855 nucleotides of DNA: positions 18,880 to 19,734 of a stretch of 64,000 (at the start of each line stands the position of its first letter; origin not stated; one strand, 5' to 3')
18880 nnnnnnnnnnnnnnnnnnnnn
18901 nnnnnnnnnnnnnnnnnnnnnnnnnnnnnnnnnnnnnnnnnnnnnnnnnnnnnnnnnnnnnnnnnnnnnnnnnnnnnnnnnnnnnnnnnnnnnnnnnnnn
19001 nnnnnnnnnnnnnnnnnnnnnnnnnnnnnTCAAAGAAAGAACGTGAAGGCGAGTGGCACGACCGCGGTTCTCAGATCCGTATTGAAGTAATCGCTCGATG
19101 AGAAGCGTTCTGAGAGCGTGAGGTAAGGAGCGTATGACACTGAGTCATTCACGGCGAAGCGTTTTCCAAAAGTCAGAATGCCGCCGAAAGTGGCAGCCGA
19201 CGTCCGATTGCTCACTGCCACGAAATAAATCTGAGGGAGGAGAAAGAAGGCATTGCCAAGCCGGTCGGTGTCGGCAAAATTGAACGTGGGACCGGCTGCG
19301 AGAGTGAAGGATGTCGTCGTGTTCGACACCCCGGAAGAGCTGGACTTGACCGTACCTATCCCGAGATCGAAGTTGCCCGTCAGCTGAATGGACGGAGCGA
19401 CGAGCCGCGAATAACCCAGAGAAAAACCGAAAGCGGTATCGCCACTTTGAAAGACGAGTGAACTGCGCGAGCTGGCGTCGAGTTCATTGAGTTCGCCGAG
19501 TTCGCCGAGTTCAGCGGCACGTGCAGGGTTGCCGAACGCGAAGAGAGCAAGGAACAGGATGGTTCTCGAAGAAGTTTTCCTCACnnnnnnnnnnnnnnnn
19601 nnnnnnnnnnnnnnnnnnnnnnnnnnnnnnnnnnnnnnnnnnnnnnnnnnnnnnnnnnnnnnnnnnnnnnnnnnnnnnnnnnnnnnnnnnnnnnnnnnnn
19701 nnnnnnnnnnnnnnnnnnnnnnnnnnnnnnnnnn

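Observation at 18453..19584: OMP gene followed by a start-less, signal-peptide-less diverged paralog: possible silent cassette or decaying duplicate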

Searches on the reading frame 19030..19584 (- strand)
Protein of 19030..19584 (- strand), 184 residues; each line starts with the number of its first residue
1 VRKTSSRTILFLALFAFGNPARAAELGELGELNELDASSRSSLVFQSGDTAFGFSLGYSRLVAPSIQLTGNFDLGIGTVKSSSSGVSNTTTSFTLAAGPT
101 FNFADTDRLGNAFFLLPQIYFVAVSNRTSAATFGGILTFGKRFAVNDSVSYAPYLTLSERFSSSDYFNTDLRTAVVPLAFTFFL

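Call 8: search_protein_families(library=pfam, proteins=[window:19030-19584:-], max_evalue=1)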
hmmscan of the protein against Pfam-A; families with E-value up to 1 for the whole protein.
window:19030-19584:- (184 aa): 1 family
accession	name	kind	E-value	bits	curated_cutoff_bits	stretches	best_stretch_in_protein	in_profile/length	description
PF13505.12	OMP_b-brl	-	0.0051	17.4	28.7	1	49-105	84-142/175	Outer membrane protein beta-barrel domain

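Call 9: find_homologous_proteins(query=window:19030-19584:-, max_evalue=0.001)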
Query window:19030-19584:- (184 aa): 1 proteins with E <= 0.001 among 379 candidates.
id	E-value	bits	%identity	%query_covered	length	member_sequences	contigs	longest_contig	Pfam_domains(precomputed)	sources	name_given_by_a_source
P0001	1.3e-108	378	100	100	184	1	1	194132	-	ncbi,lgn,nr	ncbi:MAG: hypothetical protein H7222_13795 [Methylotenera sp.]|nr:hypothetical protein [Oligoflexia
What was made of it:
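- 19030..19584 (-): OMP1: intact 184-aa small outer-membrane beta-barrel protein with a signal peptide (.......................|AE) and a C-terminal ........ beta-signal. The protein is identical to the NCBI MAG protein H7222_13795 (call 9).
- The sequence comes from a MAG (call 9).
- Tried and rejected: It returned only the MAG's own protein (call 9).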

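Call 16: find_encoding_contigs(protein=P0001, flank=10000, max_places=6)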
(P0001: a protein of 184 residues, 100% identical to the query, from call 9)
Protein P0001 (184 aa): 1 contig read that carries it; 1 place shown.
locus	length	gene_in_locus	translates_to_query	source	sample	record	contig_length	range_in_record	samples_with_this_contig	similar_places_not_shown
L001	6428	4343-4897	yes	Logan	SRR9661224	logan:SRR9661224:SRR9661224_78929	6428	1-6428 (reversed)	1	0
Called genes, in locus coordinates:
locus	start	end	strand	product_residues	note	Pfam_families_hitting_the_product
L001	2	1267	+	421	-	?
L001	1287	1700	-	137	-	PF01594:AI-2E_transport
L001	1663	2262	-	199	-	PF01594:AI-2E_transport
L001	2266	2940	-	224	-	PF04116:FA_hydroxylase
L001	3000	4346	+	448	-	PF02646:RmuC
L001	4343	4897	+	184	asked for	-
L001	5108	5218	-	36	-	-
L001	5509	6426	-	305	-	?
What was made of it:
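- The Logan gene calls skip copy 2 (call 16).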

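Call 27: search_protein_families(library=ncbifam, proteins=[window:19030-19584:-], max_evalue=1)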
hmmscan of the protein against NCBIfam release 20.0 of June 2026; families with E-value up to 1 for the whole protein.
window:19030-19584:- (184 aa): 0 families

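Call 28: search_protein_representatives(alignment_id=A2)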
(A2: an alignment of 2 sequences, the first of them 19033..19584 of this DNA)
Query: 2 sequences, 186 profile positions. Proteins with E-value up to 0.001 (for the whole library): 75; up to 1e-10: 4; up to 1e-30: 1. The best 75 are listed.
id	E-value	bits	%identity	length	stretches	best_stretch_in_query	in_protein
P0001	1.0e-102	358.0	-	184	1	1-186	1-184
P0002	8.1e-18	81.2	-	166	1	23-184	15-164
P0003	8.8e-12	61.5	-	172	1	24-161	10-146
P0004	7.8e-11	58.4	-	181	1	16-185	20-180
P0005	2.8e-10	56.6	-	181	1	27-184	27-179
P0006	3.5e-10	56.3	-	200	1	37-185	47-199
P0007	4.1e-10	56.1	-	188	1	7-184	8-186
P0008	7.3e-10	55.3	-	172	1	17-186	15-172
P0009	9.9e-10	54.8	-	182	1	26-159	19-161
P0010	1.3e-09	54.5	-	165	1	31-185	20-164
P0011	2.3e-09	53.7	-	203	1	52-184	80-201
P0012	5.6e-09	52.4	-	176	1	29-185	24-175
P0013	2.7e-08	50.2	-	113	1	81-185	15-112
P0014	3.1e-08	50.0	-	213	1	23-185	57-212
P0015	2.2e-07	47.2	-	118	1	84-161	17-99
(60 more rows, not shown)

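Call 39: find_encoding_contigs(protein=P0002, flank=5000, max_places=3)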
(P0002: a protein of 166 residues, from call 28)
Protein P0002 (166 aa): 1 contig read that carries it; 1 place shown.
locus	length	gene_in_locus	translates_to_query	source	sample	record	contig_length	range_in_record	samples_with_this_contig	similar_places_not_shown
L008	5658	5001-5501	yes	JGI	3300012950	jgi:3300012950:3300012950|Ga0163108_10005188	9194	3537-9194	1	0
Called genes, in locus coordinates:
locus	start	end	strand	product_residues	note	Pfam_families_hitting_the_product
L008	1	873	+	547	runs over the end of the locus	PF09471:Peptidase_M64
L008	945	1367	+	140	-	-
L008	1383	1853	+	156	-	PF08534:Redoxin, PF00578:AhpC-TSA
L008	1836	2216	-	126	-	PF02537:CRCB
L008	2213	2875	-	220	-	PF01965:DJ-1_PfpI (weak)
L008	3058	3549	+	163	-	-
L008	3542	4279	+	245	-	-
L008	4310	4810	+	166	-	-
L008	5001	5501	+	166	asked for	-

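Call 43: find_related_loci(query=A2, collection=genome_contigs, flank=4000)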
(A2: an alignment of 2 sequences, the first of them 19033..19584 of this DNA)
Query A2 (184 aa) in genome_contigs; peptide patterns used: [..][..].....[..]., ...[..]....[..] (x = any residue, [..] = any of these).
76 stretches matched a pattern, but none encodes a relative of the query by tblastn (E <= 1e-3).

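Call 51: search_solved_structures(query=A3, max_evalue=10)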
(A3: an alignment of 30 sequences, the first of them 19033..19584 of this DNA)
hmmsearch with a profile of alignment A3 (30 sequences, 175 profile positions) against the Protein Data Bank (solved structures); distinct sequences matched with E-value up to 10: 3.
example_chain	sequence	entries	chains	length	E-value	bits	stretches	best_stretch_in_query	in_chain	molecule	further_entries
9fdg_A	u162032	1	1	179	0.17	14.7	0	46-82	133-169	TMB12sol9_3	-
3md3_A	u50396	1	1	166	0.75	12.6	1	70-111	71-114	Nuclear and cytoplasmic polyadenylated RNA-binding protein PUB1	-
6x1k_A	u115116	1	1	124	1.2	12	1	20-97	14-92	De novo designed transmembrane beta-barrel TMB2.3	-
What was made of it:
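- Closest known: Eight-stranded outer-membrane beta-barrels of the OmpA-TM / OmpX / NspA / OmpW type. Different: There is no NCBIfam hit (call 27) and no PDB sequence hit (call 51).
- Tried and rejected: The PDB sequence search with the family profile gave no meaningful hit (call 51).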

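Call 52: search_protein_families(library=pfam, alignment_id=A3, max_evalue=0.1)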
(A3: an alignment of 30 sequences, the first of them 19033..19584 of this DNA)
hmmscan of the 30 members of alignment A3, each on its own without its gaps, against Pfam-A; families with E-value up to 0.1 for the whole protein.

A. member 1, window:19033-19584:- (184 aa): 1 family
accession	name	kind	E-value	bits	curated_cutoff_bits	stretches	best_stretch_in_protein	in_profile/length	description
PF13505.12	OMP_b-brl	-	0.0051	17.4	28.7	1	49-105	84-142/175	Outer membrane protein beta-barrel domain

B. families by the number of members that match (of 30 scanned): 4 families
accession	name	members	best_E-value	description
PF13505.12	OMP_b-brl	11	1.1e-07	Outer membrane protein beta-barrel domain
PF03797.25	Autotransporter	3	7.4e-05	Autotransporter beta-domain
PF13609.12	Porin_4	1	0.00079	Gram-negative porin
PF07437.17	YfaZ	1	0.055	YfaZ precursor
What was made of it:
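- Closest known: Eight-stranded outer-membrane beta-barrels of the OmpA-TM / OmpX / NspA / OmpW type. Same: Eleven of 30 family members hit PF13505 (call 52).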

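Call 53: predict_structure(alignment_id=A3)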
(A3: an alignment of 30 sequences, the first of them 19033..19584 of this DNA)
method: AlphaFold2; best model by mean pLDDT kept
length: 184 residues; sequences in the alignment: 30
mean_pLDDT: 84.8   pTM: 0.74
mean pLDDT of the five models: 84.8, 84.8, 83.2, 83.1, 82.4
residues with pLDDT >= 90: 103; 70-90: 47; 50-70: 31; < 50: 3
segments of 3 or more residues with pLDDT < 50: none
pLDDT, mean of each block of 10 residues (from residue 1): 52 54 57 90 82 95 95 94 87 97 84 97 87 95 95 95 76 90 93
secondary structure, 60 per line:
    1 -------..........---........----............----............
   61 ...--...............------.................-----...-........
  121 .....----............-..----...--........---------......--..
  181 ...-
elements in order: H8-17 H21-28 E33-44 E49-63 E66-80 E87-103 E113-125 E130-141 E149-151 E154-161 E171-176 E179-183
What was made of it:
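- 19030..19584 (-): The AF2 model has pLDDT 84.8 and eight strands (call 53).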

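Call 55: fold_search(model_id=the predicted structure, library=pdb)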
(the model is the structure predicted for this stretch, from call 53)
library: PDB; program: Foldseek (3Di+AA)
matches with E <= 10: 725; with E <= 0.001: 13
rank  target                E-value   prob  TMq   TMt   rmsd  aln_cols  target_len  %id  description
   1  9a2m_MODEL_1_A        3.7e-05  1.00  0.59  0.34  10.0       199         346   12  Model of E. coli OmpA by in-cell photo-crosslinking MS and deep learning (released 2023-02-24)
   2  9fzc_A                6.9e-05  1.00  0.59  0.63   5.5       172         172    8  Structure of OmpA-short in complex with nanobody Nb01 (released 2024-07-17)
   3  1qj9                  1.2e-04  1.00  0.49  0.58   5.4       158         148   14  CRYSTAL STRUCTURE OF THE OUTER MEMBRANE PROTEIN OMPX FROM ESCHERICHIA COLI (released 1999-10-06)
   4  1bxw                  1.5e-04  1.00  0.62  0.66   4.4       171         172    9  OUTER MEMBRANE PROTEIN A (OMPA) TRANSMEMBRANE DOMAIN (released 1998-10-14)
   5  9fzd_A                2.3e-04  1.00  0.54  0.56   6.3       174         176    9  Structure of OmpA-long in complex with nanobody Nb39 (released 2024-07-17)
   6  1p4t                  3.0e-04  1.00  0.52  0.60   5.7       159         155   11  Crystal structure of Neisserial surface protein A (NspA) (released 2003-07-22)
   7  2f1t_A                3.9e-04  1.00  0.57  0.57   8.0       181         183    9  Outer membrane protein OmpW (released 2006-01-24)
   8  4rlc                  6.6e-04  1.00  0.46  0.60   5.2       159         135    9  Crystal structure of the N-terminal beta-barrel domain of Pseudomonas aeruginosa OprF (released 2015-04-22)
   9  2m06_MODEL_1_A        6.6e-04  1.00  0.47  0.55   5.8       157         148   16  NMR structure of OmpX in phopspholipid nanodiscs (released 2012-12-12)
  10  2n2l_MODEL_1_A        6.9e-04  1.00  0.47  0.53   6.4       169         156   12  NMR structure of yersinia pestis ail (attachment invasion locus) in decylphosphocholine micelles calculated wi (released 2015-07-22)
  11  8qxp                  7.7e-04  1.00  0.51  0.53   8.4       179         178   11  Crystal structure of the outer membrane porin OmpW from Klebsiella pneumoniae (released 2024-01-24)
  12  2mnh_MODEL_1_A        8.1e-04  1.00  0.48  0.58   5.9       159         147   15  Refined structure of outer membrane protein x in nanodisc by measuring residual dipolar couplings (released 2015-03-18)
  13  1qjp                  9.0e-04  1.00  0.47  0.61   5.3       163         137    8  HIGH RESOLUTION STRUCTURE OF THE OUTER MEMBRANE PROTEIN A (OMPA) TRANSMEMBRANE DOMAIN (released 2000-06-30)
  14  3qrc_B                2.1e-03  1.00  0.42  0.47   6.6       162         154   13  The crystal structure of Ail, the attachment invasion locus protein of Yersinia pestis, in complex with the heparin an (released 2011-11-23)
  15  3qrc_A                2.5e-03  1.00  0.42  0.48   6.4       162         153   13  The crystal structure of Ail, the attachment invasion locus protein of Yersinia pestis, in complex with the heparin an (released 2011-11-23)
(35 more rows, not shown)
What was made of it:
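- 19030..19584 (-): Foldseek hits OmpA TM domain, OmpX, NspA and OmpW at E 4e-5 to 1e-3 (call 55).
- Closest known: Eight-stranded outer-membrane beta-barrels of the OmpA-TM / OmpX / NspA / OmpW type. Same: Foldseek matches 1bxw, 1qj9, 1p4t and 2f1t (calls 53, 55).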

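Call 58: find_related_loci(query=A2, collection=metagenome_contigs, flank=4000)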
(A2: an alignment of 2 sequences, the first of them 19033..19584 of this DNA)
Query A2 (184 aa) in metagenome_contigs; peptide patterns used: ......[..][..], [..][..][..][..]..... (x = any residue, [..] = any of these).
184 stretches matched a pattern, but none encodes a relative of the query by tblastn (E <= 1e-3).
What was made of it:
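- Tried and rejected: Neither GTDB genomes nor JGI metagenomes yielded a confirmed relative (calls 43, 58).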

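Call 59: list_cluster_members(proteins=[P0002, P0003, P0004, P0005, P0006, P0007, P0008, P0009, P0010, P0012])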
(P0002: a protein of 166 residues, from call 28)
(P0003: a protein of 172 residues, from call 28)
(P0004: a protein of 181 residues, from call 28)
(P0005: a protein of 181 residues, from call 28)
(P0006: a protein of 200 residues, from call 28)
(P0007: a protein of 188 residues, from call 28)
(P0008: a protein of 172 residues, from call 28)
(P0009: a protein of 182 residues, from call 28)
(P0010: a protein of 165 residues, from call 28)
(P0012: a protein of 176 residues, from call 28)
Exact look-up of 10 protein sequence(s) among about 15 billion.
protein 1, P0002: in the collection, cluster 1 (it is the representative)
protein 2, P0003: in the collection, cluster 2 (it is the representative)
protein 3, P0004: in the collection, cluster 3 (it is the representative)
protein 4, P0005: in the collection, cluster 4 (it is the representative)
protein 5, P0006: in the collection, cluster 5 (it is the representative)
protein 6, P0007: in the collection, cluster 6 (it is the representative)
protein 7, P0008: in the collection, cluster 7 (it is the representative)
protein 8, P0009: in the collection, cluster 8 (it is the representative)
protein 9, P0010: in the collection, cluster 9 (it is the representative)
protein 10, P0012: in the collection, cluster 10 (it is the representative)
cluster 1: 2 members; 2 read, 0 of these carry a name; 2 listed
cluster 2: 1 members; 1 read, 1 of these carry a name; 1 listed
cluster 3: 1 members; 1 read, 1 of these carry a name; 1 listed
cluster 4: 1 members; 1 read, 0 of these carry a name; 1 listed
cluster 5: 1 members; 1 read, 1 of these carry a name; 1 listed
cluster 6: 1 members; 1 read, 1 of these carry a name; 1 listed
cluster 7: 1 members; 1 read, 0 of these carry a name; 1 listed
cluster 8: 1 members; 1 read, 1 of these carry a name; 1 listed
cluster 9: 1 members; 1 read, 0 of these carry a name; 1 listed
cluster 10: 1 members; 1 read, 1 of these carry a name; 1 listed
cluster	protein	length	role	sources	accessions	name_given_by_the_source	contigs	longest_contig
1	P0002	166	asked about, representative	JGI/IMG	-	-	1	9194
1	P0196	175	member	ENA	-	-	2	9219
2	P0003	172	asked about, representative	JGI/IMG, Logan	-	hypothetical protein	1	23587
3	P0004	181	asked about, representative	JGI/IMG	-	hypothetical protein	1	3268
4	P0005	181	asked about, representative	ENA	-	-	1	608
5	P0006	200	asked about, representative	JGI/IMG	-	hypothetical protein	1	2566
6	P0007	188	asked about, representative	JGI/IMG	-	hypothetical protein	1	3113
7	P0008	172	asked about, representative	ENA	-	-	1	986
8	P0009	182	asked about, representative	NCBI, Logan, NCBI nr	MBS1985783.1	MAG: hypothetical protein JST16_16615 [Bdellovibrionales bacterium] | hypothetical protein [Bdellovibrionales bacterium]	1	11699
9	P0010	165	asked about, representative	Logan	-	-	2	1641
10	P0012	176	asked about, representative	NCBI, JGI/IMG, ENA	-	hypothetical protein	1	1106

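Call 60: find_encoding_contigs(protein=P0009, flank=4000, max_places=1)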
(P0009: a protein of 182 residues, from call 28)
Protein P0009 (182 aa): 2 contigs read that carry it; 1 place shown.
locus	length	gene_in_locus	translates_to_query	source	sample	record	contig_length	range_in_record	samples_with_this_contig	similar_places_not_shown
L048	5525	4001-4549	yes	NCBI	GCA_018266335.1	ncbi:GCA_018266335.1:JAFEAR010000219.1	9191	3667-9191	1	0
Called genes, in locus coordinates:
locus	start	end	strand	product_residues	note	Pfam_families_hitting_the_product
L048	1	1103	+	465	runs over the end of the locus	PF02321:OEP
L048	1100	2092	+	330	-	PF25917:BSH_RND, PF25973:BSH_CzcB, PF25984:BSH_YknX (weak), PF25989:YknX_C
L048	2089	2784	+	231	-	PF00005:ABC_tran, PF02463:SMC_N (faint), PF13304:AAA_21 (faint)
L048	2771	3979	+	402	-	PF12704:MacB_PCD, PF02687:FtsX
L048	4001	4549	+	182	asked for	-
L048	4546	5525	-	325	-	PF00535:Glycos_transf_2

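Call 61: find_encoding_contigs(protein=P0003, flank=4000, max_places=1)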
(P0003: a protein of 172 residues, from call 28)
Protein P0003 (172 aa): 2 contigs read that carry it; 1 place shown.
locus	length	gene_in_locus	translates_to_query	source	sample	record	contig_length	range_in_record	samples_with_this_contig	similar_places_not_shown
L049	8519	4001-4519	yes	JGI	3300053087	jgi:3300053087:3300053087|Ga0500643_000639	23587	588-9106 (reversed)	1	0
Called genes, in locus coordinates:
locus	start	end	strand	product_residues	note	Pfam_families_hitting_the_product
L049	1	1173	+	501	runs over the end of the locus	PF00749:tRNA-synt_1c, PF19269:Anticodon_2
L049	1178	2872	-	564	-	PF02203:TarH, PF12729:4HB_MCP_1, PF00015:MCPsignal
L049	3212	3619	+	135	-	PF08780:NTase_sub_bind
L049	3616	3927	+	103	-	PF01909:NTP_transf_2, PF18765:Polbeta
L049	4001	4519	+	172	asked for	PF13505:OMP_b-brl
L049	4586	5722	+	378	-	PF01594:AI-2E_transport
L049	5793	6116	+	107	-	-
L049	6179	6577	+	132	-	-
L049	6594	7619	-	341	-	PF13493:DUF4118 (weak), PF00512:HisKA, PF02518:HATPase_c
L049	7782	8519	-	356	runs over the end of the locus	PF00724:Oxidored_FMN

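Call 62: find_encoding_contigs(protein=P0004, flank=4000, max_places=1)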
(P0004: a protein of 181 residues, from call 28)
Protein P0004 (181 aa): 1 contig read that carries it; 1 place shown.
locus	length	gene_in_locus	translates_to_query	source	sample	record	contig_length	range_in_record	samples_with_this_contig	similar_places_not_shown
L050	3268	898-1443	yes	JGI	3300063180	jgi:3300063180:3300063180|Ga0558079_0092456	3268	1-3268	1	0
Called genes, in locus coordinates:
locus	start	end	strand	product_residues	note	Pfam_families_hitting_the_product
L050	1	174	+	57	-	?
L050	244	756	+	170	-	-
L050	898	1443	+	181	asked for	-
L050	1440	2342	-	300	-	PF05853:BKACE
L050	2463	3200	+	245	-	PF00106:adh_short, PF23441:SDR (faint), PF13561:adh_short_C2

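Call 63: find_encoding_contigs(protein=P0007, flank=4000, max_places=1)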
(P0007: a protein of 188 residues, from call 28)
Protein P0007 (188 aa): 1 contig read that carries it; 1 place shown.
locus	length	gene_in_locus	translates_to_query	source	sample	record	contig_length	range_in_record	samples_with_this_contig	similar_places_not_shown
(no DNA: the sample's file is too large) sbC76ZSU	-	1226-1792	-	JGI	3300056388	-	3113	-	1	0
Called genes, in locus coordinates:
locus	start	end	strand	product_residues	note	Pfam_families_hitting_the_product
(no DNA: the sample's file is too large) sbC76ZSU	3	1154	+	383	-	?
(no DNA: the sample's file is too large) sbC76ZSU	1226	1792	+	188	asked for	PF13505:OMP_b-brl (weak)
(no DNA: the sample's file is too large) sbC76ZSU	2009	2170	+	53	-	-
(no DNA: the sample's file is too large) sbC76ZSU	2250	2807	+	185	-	-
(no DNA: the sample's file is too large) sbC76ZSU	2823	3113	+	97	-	?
